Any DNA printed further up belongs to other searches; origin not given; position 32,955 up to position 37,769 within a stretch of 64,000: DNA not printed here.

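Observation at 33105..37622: Orphan 1505-aa protein: complete nucleotide-sugar dehydrogenase-like module fused to ~850 aa of unrecognisable sequence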

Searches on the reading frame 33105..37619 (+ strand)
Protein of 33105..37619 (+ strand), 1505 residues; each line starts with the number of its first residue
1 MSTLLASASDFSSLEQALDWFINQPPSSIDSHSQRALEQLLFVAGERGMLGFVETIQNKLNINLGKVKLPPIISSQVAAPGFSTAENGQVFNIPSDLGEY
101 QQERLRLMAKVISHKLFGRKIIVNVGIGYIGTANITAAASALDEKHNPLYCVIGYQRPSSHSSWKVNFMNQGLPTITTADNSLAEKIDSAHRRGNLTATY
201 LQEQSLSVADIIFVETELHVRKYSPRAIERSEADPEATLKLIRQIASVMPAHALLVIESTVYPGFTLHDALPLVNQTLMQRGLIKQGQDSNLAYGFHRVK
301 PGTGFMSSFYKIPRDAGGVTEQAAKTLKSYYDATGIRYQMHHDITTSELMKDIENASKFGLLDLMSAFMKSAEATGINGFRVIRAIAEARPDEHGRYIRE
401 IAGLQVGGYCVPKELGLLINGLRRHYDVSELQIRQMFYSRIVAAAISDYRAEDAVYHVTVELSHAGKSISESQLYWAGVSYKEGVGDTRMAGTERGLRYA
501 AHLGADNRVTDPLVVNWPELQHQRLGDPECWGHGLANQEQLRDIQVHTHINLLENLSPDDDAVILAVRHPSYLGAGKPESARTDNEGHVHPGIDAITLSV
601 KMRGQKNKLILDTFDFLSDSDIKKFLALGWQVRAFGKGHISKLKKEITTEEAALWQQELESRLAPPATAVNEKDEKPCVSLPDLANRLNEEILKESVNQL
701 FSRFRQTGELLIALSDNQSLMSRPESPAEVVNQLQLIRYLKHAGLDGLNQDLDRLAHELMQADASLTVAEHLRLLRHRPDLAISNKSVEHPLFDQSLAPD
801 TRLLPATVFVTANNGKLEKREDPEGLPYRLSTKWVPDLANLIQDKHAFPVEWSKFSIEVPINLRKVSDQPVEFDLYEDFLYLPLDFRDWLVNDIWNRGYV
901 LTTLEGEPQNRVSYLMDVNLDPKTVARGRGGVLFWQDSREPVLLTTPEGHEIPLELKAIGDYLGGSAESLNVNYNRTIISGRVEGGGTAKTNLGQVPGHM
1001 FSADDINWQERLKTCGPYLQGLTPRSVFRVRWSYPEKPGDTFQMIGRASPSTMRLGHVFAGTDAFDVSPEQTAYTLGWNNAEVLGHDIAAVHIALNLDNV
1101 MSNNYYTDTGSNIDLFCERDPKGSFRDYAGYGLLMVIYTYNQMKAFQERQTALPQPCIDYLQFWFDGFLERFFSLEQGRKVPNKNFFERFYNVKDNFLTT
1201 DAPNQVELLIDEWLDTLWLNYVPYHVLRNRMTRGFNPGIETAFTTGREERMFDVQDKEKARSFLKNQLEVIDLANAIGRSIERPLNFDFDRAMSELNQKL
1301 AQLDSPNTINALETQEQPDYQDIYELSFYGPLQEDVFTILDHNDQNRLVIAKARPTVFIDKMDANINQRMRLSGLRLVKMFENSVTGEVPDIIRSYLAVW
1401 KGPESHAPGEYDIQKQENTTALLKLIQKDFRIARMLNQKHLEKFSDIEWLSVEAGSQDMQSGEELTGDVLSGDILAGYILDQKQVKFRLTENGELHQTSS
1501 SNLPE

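Call 5: search_protein_families(library=pfam, proteins=[window:33105-37619:+], max_evalue=0.01)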
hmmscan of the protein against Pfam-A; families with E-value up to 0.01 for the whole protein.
window:33105-37619:+ (1505 aa): 3 families
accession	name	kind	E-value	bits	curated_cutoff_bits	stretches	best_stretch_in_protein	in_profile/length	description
PF03721.20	UDPG_MGDP_dh_N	-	7.7e-08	32.6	27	1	122-325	3-181/187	UDP-glucose/GDP-mannose dehydrogenase family, NAD binding domain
PF00984.24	UDPG_MGDP_dh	-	6.7e-05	23.4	25.4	1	346-425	2-78/94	UDP-glucose/GDP-mannose dehydrogenase family, central domain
PF03720.21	UDPG_MGDP_dh_C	-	0.0044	17.8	30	0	478-573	4-78/103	UDP-glucose/GDP-mannose dehydrogenase family, UDP binding domain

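Call 6: search_protein_families(library=ncbifam, proteins=[window:33105-37619:+], max_evalue=0.01)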
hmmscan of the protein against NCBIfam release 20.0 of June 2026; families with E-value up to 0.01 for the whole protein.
window:33105-37619:+ (1505 aa): 3 families
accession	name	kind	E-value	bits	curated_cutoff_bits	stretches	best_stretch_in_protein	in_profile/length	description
TIGR03026.1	NDP-sugDHase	subfamily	1.9e-25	89.5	189.8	1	123-520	4-362/413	nucleotide sugar dehydrogenase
NF040825.1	UDPMaNacDH_Arch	equivalog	4e-21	75.4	750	1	122-514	3-351/418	UDP-N-acetyl-D-mannosamine dehydrogenase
NF011729.0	PRK15182.1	equivalog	0.0045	15.8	592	1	239-359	100-216/425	Vi polysaccharide biosynthesis UDP-N-acetylglucosamine C-6 dehydrogenase TviB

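Call 7: find_homologous_proteins(query=window:33105-37619:+, max_evalue=0.001)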
Query window:33105-37619:+ (1505 aa): 7 proteins with E <= 0.001 among 8000 candidates.
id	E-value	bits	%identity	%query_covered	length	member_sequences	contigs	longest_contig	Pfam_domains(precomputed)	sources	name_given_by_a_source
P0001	0.0e+0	3466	100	100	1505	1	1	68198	PF03721.21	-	-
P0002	0.0e+0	2230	66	99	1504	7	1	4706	PF03721.21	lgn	-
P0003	0.0e+0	1953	57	54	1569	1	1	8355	PF03721.21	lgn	-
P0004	0.0e+0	1932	56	54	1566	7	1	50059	PF03721.21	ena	-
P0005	0.0e+0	1909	56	54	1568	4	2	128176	PF03721.21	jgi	jgi:UDP-N-acetyl-D-mannosaminuronate dehydrogenase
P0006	0.0e+0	1686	53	96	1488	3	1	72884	PF03721.21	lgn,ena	-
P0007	0.0e+0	1374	52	43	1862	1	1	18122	PF00984.25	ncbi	-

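Call 8: search_solved_structures(query=window:33105-37619:+, max_evalue=1, show_alignments=1)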
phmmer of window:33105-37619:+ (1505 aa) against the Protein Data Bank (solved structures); distinct sequences matched with E-value up to 1: 2.
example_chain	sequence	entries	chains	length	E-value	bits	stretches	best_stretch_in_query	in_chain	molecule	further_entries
3g79_A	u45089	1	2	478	1.3e-18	69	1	123-521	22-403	NDP-N-acetyl-D-galactosaminuronic acid dehydrogenase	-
4r16_A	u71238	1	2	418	6.9e-16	60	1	238-512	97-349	418aa long hypothetical UDP-N-acetyl-D-mannosaminuronic acid dehydrogenase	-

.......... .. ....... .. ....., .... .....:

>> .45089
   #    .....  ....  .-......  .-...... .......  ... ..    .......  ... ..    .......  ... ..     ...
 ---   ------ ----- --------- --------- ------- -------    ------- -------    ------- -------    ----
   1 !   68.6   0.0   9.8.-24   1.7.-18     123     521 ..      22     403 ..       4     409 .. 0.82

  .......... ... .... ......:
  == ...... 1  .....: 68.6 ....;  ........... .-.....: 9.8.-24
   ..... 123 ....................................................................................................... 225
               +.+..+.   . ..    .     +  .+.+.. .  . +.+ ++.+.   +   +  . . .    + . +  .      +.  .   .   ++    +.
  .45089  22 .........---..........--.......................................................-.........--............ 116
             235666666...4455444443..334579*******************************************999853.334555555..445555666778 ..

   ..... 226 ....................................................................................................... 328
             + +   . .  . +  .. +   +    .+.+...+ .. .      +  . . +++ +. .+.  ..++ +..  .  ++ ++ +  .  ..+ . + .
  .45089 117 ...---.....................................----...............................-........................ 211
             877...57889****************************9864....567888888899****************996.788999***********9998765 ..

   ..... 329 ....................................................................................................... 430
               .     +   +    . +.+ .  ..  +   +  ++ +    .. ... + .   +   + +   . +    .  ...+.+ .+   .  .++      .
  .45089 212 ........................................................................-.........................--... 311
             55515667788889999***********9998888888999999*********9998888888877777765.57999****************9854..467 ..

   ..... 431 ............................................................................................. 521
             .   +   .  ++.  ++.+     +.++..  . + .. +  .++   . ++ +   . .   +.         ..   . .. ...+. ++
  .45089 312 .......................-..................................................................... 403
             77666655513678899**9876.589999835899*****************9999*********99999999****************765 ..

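Call 9: find_related_loci(query=window:33105-37619:+, collection=genome_contigs, flank=10000)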
Query window:33105-37619:+ (1505 aa) in genome_contigs; peptide patterns used: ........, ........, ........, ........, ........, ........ (x = any residue, [..] = any of these).
8 stretches matched a pattern, but none encodes a relative of the query by tblastn (E <= 1e-3).

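Call 17: find_encoding_contigs(protein=P0005, flank=10000, max_places=3)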
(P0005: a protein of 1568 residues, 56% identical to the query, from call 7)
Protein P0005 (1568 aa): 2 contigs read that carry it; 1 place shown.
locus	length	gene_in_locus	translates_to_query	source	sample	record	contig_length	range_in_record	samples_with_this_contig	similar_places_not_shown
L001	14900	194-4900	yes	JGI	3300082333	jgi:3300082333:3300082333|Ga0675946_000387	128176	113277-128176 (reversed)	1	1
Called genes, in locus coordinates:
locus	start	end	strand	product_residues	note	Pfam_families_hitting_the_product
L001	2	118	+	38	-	?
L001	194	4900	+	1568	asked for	PF03721:UDPG_MGDP_dh_N (weak)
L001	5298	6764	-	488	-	-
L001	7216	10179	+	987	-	PF02826:2-Hacid_dh_C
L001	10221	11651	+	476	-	-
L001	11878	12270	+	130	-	PF00903:Glyoxalase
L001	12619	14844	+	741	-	PF09371:Tex_N, PF22706:Tex_central_region, PF16921:Tex_YqgF, PF14635:HHH_7, PF12836:HHH_3, PF17674:HHH_9, PF00575:S1, PF23459:S1_RRP5, +1 more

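Call 18: find_encoding_contigs(protein=P0006, flank=10000, max_places=3)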
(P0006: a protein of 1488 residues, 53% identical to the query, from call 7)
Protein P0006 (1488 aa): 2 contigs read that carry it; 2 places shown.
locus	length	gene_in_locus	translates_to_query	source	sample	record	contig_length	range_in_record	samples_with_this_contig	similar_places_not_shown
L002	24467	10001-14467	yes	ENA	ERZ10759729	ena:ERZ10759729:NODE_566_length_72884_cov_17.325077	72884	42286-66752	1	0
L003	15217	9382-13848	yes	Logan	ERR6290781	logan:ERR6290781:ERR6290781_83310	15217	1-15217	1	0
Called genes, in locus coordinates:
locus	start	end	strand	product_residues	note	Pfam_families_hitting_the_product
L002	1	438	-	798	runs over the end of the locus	PF16403:Bact_surface_Ig-like, PF10503:Esterase_PHB (weak), PF02230:Abhydrolase_2 (weak)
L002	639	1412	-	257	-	PF00072:Response_reg, PF04397:LytTR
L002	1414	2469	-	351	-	PF06580:His_kinase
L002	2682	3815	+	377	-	PF03283:PAE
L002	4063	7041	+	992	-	PF16403:Bact_surface_Ig-like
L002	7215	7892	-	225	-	PF01427:Peptidase_M15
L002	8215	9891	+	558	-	PF00171:Aldedh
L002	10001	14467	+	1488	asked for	PF03721:UDPG_MGDP_dh_N (weak)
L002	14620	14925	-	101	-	-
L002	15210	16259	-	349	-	PF00586:AIRS, PF02769:AIRS_C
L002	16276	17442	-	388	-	PF01924:HypD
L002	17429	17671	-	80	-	PF01455:HupF_HypC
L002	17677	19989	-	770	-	PF00708:Acylphosphatase, PF07503:zf-HYPF, PF01300:Sua5_yciO_yrdC, PF17788:HypF_C, PF00814:TsaD (faint), PF22521:HypF_C_2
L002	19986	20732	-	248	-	PF02492:cobW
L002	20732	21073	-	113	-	PF01155:HypA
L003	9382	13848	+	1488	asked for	PF03721:UDPG_MGDP_dh_N (weak)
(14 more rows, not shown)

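Call 19: find_encoding_contigs(protein=P0004, flank=10000, max_places=3)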
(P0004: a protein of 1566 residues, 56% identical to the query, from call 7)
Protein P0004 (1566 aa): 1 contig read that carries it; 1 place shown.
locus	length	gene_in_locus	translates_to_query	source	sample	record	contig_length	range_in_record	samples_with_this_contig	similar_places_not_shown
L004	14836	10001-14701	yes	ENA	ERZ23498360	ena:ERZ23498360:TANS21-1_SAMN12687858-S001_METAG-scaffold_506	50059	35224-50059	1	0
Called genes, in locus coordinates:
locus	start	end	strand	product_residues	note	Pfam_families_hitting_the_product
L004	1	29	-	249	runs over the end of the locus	PF01479:S4, PF00849:PseudoU_synth_2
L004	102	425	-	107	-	PF02575:YbaB_DNA_bd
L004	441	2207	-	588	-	PF05496:RuvB_N (weak), PF13191:AAA_16, PF13177:DNA_pol3_delta2, PF13401:AAA_22, PF00004:AAA, PF22608:DNAX_ATPase_lid, PF12169:DNA_pol3_gamma3, PF12170:DNA_pol3_tau_5, +2 more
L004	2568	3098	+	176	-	-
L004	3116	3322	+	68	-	-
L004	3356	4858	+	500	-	PF00264:Tyrosinase, PF04151:PPC (weak)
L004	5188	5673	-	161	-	PF03843:Slp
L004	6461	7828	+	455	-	PF03448:MgtE_N, PF00571:CBS (weak), PF01769:MgtE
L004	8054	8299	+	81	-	-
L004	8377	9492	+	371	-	PF00155:Aminotran_1_2, PF00266:Aminotran_5 (weak), PF01041:DegT_DnrJ_EryC1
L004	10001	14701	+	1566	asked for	PF03721:UDPG_MGDP_dh_N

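Call 20: find_encoding_contigs(protein=P0007, flank=10000, max_places=3)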
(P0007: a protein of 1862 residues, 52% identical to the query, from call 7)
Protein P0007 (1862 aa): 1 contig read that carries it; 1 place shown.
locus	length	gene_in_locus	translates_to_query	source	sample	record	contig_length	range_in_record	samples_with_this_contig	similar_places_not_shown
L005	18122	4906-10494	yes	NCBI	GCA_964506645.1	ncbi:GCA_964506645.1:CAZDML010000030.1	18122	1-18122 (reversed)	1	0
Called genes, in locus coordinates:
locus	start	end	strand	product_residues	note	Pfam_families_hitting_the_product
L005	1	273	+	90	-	?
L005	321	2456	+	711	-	PF04551:GcpE, PF26540:GcpE_C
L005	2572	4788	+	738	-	PF02636:Methyltransf_28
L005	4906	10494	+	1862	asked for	PF00984:UDPG_MGDP_dh (weak)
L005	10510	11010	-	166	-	PF10543:ORF6N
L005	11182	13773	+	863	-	PF02861:Clp_N, PF23569:NBD_SMAX1, PF00004:AAA, PF17871:AAA_lid_9, PF00004:AAA, PF07724:AAA_2, PF07728:AAA_5, PF10431:ClpB_D2-small, +8 more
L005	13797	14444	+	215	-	PF00877:NLPC_P60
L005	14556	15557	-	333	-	PF13462:Thioredoxin_4, PF13098:Thioredoxin_2, PF01323:DSBA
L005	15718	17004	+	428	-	PF00171:Aldedh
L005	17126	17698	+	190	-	PF01467:CTP_transf_like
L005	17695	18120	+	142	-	?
